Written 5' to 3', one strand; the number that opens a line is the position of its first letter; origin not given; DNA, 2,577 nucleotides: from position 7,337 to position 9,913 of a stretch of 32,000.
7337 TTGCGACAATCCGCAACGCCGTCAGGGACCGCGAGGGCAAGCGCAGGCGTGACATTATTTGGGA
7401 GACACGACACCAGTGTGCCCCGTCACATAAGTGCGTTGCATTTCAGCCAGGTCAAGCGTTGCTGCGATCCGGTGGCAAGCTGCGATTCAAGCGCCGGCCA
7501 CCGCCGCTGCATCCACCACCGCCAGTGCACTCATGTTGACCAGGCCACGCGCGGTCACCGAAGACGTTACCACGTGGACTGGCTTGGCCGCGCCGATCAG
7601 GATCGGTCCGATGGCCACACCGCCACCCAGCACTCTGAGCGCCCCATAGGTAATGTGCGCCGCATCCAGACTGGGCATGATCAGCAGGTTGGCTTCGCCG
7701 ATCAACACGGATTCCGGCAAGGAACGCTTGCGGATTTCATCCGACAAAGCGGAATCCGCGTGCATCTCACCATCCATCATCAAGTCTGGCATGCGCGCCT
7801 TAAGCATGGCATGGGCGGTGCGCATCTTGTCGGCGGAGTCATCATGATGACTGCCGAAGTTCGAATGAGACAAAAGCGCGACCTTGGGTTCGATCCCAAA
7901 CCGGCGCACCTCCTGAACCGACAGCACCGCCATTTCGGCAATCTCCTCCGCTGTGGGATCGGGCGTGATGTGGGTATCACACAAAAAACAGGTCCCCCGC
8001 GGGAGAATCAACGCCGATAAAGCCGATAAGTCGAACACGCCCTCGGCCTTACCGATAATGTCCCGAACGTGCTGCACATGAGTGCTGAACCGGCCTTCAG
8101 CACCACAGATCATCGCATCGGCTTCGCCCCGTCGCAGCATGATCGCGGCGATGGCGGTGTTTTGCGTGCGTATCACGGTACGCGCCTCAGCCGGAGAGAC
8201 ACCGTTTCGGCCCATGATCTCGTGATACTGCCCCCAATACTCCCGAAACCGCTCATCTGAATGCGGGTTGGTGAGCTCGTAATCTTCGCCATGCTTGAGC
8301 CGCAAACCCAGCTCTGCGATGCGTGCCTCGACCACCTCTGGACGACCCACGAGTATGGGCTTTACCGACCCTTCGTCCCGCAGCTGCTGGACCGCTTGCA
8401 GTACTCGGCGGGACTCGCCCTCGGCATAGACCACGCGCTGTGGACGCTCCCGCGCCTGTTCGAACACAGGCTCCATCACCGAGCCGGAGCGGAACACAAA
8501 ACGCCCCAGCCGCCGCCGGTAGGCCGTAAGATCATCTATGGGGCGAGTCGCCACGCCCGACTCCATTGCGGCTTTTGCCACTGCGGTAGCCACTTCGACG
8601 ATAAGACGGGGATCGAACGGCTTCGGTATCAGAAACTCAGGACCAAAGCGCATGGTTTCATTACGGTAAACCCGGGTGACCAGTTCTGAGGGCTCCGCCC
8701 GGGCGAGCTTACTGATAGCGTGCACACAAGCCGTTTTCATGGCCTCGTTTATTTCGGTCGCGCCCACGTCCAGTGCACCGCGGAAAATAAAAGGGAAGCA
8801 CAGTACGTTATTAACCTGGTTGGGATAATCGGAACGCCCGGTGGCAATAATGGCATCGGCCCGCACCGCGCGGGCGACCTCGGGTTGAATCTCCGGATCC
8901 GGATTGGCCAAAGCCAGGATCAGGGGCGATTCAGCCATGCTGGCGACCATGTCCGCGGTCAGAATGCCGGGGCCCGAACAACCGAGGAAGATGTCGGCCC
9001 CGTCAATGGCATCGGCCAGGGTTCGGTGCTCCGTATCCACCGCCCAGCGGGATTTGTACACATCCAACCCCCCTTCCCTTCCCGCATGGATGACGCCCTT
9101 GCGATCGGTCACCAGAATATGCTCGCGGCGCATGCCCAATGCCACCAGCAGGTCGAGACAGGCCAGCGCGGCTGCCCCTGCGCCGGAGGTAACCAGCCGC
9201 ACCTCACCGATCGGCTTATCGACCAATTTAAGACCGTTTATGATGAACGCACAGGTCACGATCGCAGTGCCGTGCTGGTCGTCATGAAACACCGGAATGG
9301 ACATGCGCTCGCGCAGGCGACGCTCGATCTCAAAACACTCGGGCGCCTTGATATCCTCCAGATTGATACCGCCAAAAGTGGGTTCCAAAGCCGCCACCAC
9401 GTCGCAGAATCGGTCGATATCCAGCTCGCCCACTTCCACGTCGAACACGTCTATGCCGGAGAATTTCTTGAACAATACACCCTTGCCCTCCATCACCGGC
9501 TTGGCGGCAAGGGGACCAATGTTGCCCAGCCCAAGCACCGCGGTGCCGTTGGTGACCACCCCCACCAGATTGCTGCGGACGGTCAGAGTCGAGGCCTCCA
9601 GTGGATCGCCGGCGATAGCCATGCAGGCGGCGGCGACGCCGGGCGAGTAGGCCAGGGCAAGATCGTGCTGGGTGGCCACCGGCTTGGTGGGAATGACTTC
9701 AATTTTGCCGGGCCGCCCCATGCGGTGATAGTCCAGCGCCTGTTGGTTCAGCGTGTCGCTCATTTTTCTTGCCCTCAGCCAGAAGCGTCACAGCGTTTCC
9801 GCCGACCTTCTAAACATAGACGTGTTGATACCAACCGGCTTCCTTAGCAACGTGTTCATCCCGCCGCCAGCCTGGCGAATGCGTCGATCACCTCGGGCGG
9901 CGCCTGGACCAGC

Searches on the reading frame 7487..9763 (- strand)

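Call 51: search_protein_families(library=pfam, proteins=[window:7487-9763:-], max_evalue=0.00001)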
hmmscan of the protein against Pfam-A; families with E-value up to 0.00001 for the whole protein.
window:7487-9763:- (758 aa): 3 families
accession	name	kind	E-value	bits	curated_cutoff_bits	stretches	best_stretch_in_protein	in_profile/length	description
PF01515.24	PTA_PTB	-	1.6e-94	317.3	24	1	429-749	2-319/319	Phosphate acetyl/butaryl transferase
PF00390.24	malic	-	1.1e-27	97.5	23.1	1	19-151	2-182/182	Malic enzyme, N-terminal domain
PF03949.21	Malic_M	-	6.9e-17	62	23.5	1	165-357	3-228/258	Malic enzyme, NAD binding domain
